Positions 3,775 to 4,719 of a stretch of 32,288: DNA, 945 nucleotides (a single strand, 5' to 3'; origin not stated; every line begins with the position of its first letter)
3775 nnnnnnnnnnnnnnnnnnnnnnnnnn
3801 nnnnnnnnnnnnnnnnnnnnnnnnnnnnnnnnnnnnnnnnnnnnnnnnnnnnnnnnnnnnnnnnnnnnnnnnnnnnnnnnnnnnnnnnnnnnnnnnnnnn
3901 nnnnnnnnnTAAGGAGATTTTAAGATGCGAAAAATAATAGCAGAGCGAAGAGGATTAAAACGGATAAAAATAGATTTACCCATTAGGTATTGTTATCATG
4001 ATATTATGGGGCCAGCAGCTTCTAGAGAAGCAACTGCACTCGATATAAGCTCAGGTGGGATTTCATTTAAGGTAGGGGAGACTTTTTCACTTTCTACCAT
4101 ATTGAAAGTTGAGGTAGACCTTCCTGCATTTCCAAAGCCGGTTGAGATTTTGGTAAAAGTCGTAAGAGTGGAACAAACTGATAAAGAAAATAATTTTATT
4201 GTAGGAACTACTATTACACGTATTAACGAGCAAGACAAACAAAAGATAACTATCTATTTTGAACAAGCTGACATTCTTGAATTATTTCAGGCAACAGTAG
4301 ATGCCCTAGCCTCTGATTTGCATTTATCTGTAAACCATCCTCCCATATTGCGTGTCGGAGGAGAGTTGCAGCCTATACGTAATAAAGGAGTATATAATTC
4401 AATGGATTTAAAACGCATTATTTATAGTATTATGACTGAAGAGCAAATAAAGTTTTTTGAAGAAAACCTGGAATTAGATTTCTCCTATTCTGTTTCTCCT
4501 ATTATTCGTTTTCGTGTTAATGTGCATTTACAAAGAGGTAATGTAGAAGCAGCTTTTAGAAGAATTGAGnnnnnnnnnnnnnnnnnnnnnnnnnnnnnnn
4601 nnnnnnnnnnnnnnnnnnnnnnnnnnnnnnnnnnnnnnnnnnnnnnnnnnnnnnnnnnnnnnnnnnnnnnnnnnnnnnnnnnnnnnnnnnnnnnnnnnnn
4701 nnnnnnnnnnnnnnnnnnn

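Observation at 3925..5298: PilT retraction ATPase with an N-terminal PilZ domain and a His-box His-to-Pro substitution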

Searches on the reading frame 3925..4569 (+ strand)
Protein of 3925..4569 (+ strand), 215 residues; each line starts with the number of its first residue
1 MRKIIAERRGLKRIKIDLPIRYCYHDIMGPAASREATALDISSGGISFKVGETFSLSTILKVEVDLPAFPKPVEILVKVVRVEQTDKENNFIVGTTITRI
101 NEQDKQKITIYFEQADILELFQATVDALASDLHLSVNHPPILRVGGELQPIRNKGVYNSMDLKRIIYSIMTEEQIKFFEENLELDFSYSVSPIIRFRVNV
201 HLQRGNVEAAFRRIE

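Call 37: search_protein_representatives(alignment_id=A2)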
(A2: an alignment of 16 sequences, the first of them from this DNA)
Query: 16 sequences, 215 profile positions. Proteins with E-value up to 0.001 (for the whole library): 21705; up to 1e-10: 5529; up to 1e-30: 66. The best 150 are listed.
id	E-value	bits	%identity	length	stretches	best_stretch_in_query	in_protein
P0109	1.4e-87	309.1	-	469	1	5-215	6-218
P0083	6.7e-85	300.3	-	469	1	1-215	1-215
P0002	5.6e-84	297.3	-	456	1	7-215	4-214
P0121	6.0e-61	222.1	-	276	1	6-214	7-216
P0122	4.0e-60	219.4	-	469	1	6-214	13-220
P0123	1.1e-58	214.6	-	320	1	8-215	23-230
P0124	3.6e-57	209.7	-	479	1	5-214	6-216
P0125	4.4e-56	206.2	-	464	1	6-215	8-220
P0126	7.6e-56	205.4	-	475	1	5-214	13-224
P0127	3.3e-55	203.3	-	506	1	3-214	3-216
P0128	8.8e-55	201.9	-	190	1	1-186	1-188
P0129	1.0e-54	201.7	-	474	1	7-214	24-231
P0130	1.3e-54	201.4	-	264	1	6-200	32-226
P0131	1.3e-54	201.3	-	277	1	8-214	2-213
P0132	2.9e-54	200.2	-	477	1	8-214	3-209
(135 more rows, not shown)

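Call 64: find_related_loci(query=A2, collection=genome_contigs, flank=6000)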
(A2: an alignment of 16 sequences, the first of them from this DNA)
Query A2 (215 aa) in genome_contigs; peptide patterns used: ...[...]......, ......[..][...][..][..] (x = any residue, [..] = any of these).
600 stretches matched a pattern (row limit reached: there are more); 583 encode a relative of the query (tblastn E <= 1e-3); the best 80 are kept; 80 distinct loci.
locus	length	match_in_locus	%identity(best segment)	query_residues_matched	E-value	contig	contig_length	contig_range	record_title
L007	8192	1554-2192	38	1-215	4e-44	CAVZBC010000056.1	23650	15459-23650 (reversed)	MAG: uncultured Gammaproteobacteria bacterium isolate MFD02360.bin.2.207 genome assembly, contig: contig_40779, whole ge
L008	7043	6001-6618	42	9-214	2e-43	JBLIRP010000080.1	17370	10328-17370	MAG: bacterium isolate MF1_202303_bin_233 MF1_202303_bin_233_scaffold_80, whole genome shotgun sequence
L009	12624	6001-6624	40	6-214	3e-41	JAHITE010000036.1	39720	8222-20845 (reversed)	MAG: Candidatus Omnitrophota bacterium isolate MM_PC_MetaG.mb.2 MM_PC_MetaG.mb.2_k141_637493, whole genome shotgun seque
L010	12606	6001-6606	41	13-214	3e-41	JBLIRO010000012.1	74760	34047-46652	MAG: bacterium isolate MG1_202111_bin_529 MG1_202111_bin_529_scaffold_12, whole genome shotgun sequence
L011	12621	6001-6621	44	7-214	4e-41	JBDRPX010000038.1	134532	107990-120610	MAG: Candidatus Omnitrophota bacterium isolate MEGAHIT-group-2.14 k141_1400891, whole genome shotgun sequence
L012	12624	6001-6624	41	6-214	7e-41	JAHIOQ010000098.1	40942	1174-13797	MAG: Candidatus Omnitrophota bacterium isolate KR13_S3.mb.139 KR13_S3.mb.139_k141_378443, whole genome shotgun sequence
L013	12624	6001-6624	39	7-214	1e-39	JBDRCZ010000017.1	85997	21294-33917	MAG: Candidatus Omnitrophota bacterium isolate MEGAHIT-group-1.222 k141_13298568, whole genome shotgun sequence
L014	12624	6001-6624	39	6-214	1e-38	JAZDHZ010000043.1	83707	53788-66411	MAG: Candidatus Omnitrophota bacterium isolate MEGAHIT-group-0.379 k141_15895393, whole genome shotgun sequence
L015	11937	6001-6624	36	6-215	2e-36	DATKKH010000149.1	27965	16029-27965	MAG TPA_asm: Terriglobales bacterium isolate SMAG_U14652 k141_3010245, whole genome shotgun sequence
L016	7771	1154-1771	36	8-215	5e-36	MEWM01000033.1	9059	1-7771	MAG: candidate division Zixibacteria bacterium RBG_16_43_9 RBG_16_scaffold_16033, whole genome shotgun sequence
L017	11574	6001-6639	34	2-214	2e-34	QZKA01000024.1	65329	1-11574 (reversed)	MAG: Candidatus Omnitrophota bacterium isolate SURF_25 Ga0104751_1000524, whole genome shotgun sequence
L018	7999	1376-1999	35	7-214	6e-34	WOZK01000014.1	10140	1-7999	MAG: Candidatus Omnitrophota bacterium isolate WOFB22 NODE_2747_length_10140_cov_55.646207, whole genome shotgun sequenc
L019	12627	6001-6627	35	5-212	1e-32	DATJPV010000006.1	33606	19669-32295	MAG TPA_asm: Patescibacteria group bacterium isolate SMAG_U14922 k141_349896, whole genome shotgun sequence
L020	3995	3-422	42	75-214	3e-31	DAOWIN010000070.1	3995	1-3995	MAG TPA_asm: Candidatus Omnitrophota bacterium isolate CSMAG_2044 CSMAG_2044_k141_4212258_length_3995_cov_20.0000, whole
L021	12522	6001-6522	34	40-214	1e-30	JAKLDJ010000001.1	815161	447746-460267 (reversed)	MAG: Candidatus Omnitrophota bacterium isolate RA.bin107 RA.bin107_1, whole genome shotgun sequence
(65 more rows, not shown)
